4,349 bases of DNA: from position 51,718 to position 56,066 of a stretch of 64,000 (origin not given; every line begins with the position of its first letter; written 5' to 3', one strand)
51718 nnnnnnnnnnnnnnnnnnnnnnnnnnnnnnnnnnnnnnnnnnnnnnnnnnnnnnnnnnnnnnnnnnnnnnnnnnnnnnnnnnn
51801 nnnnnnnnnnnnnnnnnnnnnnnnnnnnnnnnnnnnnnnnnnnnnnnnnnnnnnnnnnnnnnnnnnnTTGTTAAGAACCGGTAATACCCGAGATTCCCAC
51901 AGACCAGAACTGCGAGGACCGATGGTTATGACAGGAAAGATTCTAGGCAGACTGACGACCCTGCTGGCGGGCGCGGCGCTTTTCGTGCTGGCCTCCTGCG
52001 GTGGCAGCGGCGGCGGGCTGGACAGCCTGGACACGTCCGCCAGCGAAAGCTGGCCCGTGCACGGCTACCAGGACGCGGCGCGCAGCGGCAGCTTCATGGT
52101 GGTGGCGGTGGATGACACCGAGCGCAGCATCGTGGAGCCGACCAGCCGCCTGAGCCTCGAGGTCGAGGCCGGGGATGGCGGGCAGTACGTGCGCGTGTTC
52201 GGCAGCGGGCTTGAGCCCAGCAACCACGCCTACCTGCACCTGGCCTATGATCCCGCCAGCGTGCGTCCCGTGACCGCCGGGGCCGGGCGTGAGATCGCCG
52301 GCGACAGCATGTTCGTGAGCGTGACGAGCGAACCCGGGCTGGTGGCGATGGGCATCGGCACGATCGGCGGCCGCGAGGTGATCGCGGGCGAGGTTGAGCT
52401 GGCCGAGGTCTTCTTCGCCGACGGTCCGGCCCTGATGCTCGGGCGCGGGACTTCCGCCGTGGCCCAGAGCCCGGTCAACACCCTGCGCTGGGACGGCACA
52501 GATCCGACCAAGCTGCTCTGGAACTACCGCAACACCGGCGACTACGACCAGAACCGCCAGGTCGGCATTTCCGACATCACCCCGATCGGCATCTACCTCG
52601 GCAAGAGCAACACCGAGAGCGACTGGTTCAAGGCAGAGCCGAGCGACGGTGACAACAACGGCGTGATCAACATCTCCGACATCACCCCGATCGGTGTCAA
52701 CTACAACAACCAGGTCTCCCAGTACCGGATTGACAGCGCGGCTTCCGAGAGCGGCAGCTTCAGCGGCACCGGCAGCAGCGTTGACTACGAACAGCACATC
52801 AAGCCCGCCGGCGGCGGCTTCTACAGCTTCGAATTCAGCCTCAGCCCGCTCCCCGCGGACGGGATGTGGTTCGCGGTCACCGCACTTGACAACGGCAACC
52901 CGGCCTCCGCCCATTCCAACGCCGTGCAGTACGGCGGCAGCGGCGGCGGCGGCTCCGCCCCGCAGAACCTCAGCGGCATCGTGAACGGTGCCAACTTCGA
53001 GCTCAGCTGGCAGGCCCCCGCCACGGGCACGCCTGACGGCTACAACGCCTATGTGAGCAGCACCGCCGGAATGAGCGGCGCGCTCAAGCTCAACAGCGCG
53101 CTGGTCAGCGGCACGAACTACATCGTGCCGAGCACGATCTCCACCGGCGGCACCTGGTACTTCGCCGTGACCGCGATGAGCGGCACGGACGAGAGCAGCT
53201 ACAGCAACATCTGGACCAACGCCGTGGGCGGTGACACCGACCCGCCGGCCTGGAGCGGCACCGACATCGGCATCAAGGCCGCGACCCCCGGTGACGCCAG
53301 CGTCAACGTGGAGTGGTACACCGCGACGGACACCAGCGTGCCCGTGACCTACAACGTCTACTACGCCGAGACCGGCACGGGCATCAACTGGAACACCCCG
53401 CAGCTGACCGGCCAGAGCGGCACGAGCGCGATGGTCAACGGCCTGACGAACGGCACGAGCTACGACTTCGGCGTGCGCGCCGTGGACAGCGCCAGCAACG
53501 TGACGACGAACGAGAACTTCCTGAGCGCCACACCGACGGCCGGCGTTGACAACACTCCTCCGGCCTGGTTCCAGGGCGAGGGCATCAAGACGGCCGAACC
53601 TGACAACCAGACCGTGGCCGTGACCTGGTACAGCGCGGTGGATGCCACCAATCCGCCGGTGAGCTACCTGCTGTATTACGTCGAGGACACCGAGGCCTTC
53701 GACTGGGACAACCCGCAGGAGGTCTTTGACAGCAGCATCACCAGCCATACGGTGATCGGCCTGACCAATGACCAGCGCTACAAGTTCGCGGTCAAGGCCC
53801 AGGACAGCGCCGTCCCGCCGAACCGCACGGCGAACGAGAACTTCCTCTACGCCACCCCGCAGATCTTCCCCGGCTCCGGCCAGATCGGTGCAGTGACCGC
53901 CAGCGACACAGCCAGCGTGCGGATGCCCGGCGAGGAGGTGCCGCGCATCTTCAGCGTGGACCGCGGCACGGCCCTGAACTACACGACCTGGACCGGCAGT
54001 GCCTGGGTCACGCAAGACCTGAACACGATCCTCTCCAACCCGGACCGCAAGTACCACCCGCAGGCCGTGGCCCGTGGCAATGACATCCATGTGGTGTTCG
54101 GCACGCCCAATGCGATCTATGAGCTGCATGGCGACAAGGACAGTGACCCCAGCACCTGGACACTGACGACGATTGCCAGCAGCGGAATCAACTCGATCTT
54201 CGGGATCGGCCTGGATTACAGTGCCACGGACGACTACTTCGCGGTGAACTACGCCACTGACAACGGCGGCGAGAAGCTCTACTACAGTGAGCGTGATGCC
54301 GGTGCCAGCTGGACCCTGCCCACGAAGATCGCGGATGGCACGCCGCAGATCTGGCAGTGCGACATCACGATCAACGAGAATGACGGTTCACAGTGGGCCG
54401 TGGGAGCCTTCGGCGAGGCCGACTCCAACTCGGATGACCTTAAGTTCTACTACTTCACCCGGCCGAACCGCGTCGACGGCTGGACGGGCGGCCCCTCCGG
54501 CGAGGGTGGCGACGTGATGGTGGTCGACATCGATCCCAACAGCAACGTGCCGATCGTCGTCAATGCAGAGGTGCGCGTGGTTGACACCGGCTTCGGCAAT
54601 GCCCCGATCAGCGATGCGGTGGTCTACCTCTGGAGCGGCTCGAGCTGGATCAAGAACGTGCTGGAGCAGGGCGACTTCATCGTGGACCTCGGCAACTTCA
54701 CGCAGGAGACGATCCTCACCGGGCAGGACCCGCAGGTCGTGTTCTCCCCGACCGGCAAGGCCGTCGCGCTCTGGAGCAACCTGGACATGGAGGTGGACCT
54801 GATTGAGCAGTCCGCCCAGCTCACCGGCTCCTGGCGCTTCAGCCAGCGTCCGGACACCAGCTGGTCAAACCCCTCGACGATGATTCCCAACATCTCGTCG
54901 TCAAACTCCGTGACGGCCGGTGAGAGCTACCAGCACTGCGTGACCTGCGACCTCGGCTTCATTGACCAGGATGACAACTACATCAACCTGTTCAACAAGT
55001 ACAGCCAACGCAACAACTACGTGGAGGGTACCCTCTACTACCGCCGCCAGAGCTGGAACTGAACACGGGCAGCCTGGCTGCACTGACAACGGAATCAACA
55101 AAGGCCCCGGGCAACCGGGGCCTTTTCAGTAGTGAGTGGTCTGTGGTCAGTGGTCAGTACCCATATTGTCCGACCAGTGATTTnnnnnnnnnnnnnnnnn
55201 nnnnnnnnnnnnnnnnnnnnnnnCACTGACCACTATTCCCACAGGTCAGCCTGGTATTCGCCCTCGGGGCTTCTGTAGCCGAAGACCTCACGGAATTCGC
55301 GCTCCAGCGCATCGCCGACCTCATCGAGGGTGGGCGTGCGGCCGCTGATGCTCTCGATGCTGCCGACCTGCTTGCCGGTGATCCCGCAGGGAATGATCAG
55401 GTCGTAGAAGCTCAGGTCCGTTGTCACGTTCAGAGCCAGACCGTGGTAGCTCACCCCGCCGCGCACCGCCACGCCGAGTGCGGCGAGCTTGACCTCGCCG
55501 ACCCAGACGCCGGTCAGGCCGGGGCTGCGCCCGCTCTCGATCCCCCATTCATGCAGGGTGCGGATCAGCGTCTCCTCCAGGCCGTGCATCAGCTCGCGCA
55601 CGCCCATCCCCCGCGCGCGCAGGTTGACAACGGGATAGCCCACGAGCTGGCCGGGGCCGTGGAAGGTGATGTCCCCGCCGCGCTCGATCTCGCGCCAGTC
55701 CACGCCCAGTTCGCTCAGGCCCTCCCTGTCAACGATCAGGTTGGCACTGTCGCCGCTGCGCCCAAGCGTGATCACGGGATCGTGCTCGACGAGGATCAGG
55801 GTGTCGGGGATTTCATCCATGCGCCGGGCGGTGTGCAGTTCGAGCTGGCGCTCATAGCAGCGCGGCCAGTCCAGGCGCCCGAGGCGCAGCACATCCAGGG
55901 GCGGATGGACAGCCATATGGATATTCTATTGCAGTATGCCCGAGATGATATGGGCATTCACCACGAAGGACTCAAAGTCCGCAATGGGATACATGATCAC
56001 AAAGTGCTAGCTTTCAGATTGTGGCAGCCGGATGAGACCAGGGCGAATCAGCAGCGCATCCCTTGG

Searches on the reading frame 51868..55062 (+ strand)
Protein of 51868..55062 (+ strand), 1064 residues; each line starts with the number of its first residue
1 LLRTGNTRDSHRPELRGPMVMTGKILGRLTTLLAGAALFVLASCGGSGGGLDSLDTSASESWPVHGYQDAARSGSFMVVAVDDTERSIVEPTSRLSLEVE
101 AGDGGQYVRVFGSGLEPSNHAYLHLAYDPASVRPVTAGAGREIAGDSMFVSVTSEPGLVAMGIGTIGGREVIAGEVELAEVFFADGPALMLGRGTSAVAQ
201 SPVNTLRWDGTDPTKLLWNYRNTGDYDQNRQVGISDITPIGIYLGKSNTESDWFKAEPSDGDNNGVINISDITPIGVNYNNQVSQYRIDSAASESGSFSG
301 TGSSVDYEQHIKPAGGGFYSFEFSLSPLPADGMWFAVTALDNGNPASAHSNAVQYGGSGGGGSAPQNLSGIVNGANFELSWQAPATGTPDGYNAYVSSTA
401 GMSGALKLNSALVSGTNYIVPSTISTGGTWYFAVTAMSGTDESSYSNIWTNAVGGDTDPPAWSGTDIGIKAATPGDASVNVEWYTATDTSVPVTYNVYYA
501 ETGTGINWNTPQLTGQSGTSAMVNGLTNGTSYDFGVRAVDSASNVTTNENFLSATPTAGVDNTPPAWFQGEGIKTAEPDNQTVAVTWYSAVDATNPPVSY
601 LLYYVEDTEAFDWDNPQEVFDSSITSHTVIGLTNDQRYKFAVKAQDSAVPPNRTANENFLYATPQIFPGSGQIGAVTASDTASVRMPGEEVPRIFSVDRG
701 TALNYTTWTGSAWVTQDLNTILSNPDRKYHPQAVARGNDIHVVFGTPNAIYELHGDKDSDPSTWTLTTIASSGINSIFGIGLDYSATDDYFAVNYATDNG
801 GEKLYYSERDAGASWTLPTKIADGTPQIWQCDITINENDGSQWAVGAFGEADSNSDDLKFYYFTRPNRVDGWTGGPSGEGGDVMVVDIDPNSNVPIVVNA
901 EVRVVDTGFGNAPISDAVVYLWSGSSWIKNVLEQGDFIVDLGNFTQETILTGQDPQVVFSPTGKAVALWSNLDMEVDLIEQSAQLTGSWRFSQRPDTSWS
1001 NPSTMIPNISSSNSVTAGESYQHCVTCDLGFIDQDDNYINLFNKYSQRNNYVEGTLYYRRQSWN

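Call 92: search_protein_families(library=pfam, proteins=[window:51868-55062:+], max_evalue=0.001)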
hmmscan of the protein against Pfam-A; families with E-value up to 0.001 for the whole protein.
window:51868-55062:+ (1064 aa): 2 families
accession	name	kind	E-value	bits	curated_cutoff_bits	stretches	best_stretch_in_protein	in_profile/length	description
PF00041.27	fn3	-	1.5e-15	57.5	25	1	471-544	8-74/84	Fibronectin type III domain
PF16656.11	Pur_ac_phosph_N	-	1.6e-05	25.8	30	0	476-545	12-88/93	Purple acid Phosphatase, N-terminal domain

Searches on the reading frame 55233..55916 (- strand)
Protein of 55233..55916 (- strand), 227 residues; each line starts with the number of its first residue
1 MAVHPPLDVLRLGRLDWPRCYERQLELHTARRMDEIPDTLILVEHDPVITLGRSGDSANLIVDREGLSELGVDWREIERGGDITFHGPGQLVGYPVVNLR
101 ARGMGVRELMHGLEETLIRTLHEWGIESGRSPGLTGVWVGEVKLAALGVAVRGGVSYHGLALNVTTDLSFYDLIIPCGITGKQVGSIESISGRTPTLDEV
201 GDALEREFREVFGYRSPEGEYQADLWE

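Call 92: search_protein_families(library=pfam, proteins=[window:55233-55916:-], max_evalue=0.001)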
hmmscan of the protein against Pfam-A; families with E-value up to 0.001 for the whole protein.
window:55233-55916:- (227 aa): 1 family
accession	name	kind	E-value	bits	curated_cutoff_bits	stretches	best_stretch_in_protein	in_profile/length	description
PF21948.1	LplA-B_cat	-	8.9e-42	143.8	27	1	25-208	10-199/200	Lipoyl protein ligase A/B catalytic domain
